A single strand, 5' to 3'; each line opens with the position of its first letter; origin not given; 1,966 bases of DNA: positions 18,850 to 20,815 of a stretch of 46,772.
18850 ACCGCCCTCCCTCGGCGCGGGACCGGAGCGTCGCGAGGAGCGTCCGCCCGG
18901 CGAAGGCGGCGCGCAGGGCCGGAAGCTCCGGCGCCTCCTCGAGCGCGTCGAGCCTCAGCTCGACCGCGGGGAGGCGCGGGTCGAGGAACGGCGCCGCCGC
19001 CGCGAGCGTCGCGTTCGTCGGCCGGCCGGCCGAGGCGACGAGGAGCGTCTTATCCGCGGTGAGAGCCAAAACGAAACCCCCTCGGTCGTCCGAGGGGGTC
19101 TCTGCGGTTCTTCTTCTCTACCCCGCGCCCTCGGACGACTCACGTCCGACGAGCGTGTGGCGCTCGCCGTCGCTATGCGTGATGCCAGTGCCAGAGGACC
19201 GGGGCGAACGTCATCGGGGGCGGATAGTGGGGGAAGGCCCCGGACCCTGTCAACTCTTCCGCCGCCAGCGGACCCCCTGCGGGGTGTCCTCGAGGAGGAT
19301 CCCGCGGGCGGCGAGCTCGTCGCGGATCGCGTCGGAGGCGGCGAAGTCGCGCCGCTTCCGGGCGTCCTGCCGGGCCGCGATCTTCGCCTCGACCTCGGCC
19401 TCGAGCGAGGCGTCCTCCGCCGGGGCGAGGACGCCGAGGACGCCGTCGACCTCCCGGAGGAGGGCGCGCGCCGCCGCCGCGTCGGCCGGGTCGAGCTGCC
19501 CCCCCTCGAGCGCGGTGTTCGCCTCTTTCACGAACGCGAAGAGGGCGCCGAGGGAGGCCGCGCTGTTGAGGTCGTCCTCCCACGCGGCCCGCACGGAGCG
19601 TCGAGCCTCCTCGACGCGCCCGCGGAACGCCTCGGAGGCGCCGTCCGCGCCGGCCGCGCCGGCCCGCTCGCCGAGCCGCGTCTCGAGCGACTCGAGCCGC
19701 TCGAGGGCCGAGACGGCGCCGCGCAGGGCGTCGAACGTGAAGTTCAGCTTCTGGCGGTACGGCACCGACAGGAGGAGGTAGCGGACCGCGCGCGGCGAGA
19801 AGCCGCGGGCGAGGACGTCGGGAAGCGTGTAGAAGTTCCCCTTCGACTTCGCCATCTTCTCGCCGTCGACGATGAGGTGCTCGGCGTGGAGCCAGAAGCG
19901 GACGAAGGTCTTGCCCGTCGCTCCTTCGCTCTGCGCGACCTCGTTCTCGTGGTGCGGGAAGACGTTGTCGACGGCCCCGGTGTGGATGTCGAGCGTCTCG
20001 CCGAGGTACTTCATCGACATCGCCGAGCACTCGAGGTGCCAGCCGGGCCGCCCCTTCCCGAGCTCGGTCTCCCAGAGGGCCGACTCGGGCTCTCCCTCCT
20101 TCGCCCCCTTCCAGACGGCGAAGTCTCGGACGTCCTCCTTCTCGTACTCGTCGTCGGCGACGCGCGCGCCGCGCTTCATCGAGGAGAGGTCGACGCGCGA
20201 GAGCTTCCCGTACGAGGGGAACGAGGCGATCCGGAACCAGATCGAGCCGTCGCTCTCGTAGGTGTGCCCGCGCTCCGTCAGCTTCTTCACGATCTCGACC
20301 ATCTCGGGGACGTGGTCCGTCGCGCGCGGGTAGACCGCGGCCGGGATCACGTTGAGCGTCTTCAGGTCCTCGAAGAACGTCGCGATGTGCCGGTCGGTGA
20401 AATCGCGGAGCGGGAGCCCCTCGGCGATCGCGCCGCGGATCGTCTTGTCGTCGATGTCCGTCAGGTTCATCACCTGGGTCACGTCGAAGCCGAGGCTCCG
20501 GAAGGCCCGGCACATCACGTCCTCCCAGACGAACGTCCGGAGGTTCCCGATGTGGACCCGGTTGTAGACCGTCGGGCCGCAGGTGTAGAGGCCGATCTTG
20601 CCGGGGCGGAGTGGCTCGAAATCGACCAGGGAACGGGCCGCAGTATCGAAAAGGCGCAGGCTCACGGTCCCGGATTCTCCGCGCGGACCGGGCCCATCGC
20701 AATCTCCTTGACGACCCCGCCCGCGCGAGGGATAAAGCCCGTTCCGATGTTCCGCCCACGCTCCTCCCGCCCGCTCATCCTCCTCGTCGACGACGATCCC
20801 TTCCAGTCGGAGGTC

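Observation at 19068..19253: Candidate transcription attenuator with a mixed Trp/His leader peptide (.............) in front of a fused aro-his-trp operon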

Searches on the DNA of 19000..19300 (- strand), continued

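Call 66: search_with_rna_model(model_id=R1, sources=[L053, L054, L056, L057, L058, L059, L060, L061, L062, L063, L064, L065, L066, L067, L068, L069, L070, L071, L072, L073, L074, L075, L076, L077, L078, L079, L080, L104, L105, L106, L107, L108, L109, L110, L111, L112, L113, L114, L115, L116, L117, L118, L119, L120, L121, L122, L123, L124, L125, L126, L127, L128, L129, L130, L131, L132, L133, L134, L135, L136, L137, L138, L139, L140, L141, L142, L143, L144, L145, L146, L147, L148, L149, L150, L151, L152, L153, L154, L155, L156, L157, L158, L159, L160, L161, L162], max_evalue=0.01)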
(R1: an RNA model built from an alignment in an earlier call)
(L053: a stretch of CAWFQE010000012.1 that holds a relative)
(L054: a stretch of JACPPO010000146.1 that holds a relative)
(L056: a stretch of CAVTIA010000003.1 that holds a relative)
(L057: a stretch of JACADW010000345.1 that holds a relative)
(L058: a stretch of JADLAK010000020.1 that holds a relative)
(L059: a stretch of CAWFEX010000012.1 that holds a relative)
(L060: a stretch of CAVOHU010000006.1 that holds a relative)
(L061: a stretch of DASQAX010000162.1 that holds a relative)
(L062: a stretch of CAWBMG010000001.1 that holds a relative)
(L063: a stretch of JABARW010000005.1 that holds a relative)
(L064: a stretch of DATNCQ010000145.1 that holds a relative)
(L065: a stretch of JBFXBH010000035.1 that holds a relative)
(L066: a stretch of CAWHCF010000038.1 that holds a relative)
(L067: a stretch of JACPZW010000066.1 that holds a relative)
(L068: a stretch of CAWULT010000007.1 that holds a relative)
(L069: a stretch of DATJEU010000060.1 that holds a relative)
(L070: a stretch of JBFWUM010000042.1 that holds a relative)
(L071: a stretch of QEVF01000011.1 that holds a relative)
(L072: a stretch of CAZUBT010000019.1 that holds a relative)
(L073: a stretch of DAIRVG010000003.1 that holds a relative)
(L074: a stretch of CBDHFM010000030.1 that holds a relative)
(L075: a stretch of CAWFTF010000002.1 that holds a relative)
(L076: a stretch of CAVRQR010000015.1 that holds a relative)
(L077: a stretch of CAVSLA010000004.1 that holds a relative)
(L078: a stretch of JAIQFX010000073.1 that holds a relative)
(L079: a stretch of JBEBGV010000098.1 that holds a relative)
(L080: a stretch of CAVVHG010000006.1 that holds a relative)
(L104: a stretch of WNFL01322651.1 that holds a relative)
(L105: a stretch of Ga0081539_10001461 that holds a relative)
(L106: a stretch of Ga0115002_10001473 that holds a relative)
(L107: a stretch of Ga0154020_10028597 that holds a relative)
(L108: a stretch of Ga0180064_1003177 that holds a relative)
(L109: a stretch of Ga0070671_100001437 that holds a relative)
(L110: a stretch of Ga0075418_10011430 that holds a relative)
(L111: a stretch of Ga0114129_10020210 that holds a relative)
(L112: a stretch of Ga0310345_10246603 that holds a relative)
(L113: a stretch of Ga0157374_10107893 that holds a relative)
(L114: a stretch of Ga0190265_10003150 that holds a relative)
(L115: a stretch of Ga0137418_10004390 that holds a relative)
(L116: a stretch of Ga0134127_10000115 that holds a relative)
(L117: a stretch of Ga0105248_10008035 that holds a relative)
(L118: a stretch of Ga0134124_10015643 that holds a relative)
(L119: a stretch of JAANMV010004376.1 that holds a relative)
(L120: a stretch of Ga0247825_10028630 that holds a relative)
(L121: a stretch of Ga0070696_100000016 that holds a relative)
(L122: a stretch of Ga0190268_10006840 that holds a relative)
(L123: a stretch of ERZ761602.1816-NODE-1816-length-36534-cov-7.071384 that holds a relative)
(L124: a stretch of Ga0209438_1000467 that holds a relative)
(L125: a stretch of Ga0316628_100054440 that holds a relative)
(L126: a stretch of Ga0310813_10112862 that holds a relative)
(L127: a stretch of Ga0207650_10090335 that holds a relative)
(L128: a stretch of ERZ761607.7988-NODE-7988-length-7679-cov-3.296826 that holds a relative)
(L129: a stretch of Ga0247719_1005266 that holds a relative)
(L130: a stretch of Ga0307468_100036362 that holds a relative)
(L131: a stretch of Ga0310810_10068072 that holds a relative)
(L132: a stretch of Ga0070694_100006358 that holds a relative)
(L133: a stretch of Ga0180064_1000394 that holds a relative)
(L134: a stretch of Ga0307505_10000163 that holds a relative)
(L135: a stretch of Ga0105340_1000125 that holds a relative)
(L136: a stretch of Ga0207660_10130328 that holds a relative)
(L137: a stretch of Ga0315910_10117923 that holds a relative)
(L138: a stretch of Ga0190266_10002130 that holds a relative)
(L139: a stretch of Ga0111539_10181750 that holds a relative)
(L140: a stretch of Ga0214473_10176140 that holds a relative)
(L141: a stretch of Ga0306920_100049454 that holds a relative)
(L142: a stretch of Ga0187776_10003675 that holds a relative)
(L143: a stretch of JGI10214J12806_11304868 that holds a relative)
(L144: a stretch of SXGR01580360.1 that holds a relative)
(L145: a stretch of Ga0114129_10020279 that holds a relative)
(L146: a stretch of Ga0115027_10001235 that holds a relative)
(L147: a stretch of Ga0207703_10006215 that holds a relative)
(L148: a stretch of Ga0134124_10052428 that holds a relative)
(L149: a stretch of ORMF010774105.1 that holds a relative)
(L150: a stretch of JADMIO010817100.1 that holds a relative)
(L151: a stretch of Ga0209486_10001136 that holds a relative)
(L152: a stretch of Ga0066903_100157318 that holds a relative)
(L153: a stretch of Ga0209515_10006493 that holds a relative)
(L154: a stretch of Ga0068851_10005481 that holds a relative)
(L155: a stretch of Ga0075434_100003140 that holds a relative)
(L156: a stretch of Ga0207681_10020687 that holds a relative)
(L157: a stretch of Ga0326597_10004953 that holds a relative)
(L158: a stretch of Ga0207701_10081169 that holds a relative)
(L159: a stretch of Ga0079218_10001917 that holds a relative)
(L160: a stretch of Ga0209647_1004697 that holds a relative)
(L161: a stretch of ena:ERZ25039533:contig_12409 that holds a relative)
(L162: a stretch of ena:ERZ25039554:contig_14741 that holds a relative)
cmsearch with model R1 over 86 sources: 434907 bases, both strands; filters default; matches with E-value up to 0.01: 2.
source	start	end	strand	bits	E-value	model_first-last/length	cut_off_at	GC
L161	9879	10010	+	124.1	1.2e-27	1-133/133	no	0.7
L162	9883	10010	+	110.6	2e-24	1-133/133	no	0.66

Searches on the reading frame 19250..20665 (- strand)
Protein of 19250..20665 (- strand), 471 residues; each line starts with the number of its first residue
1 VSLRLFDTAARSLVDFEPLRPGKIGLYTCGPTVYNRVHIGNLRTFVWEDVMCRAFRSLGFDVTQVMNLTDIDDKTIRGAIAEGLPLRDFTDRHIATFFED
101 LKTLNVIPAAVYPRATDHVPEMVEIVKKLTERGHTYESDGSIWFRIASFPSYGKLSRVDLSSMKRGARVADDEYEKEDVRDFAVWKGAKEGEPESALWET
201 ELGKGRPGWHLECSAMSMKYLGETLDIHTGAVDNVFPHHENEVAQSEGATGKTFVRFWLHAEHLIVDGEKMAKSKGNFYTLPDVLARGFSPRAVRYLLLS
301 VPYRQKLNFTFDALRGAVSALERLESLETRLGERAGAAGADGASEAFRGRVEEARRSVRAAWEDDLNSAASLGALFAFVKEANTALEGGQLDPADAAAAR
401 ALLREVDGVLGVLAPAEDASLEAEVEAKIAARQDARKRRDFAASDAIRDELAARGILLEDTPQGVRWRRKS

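Call 29: search_protein_families(library=pfam, proteins=[window:19250-20665:-])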
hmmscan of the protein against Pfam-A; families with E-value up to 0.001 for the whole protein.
window:19250-20665:- (471 aa): 5 families
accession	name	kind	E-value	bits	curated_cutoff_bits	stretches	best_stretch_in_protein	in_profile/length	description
PF01406.26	tRNA-synt_1e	-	9.1e-104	347.5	27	1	16-317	2-299/301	tRNA synthetases class I (C) catalytic domain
PF09334.17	tRNA-synt_1g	-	2e-12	47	20.1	1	33-145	10-123/391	tRNA synthetases class I (M)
PF09190.17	DALR_2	-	1.3e-10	42.1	22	1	358-413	2-56/57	DALR domain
PF01921.24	tRNA-synt_1f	-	6.9e-08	32.2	27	0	267-325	279-336/360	tRNA synthetases class I (K)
PF23493.1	CysS_C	-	1.1e-07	32.3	23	1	420-468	3-51/51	Cysteinyl-tRNA ligase anticodon binding domain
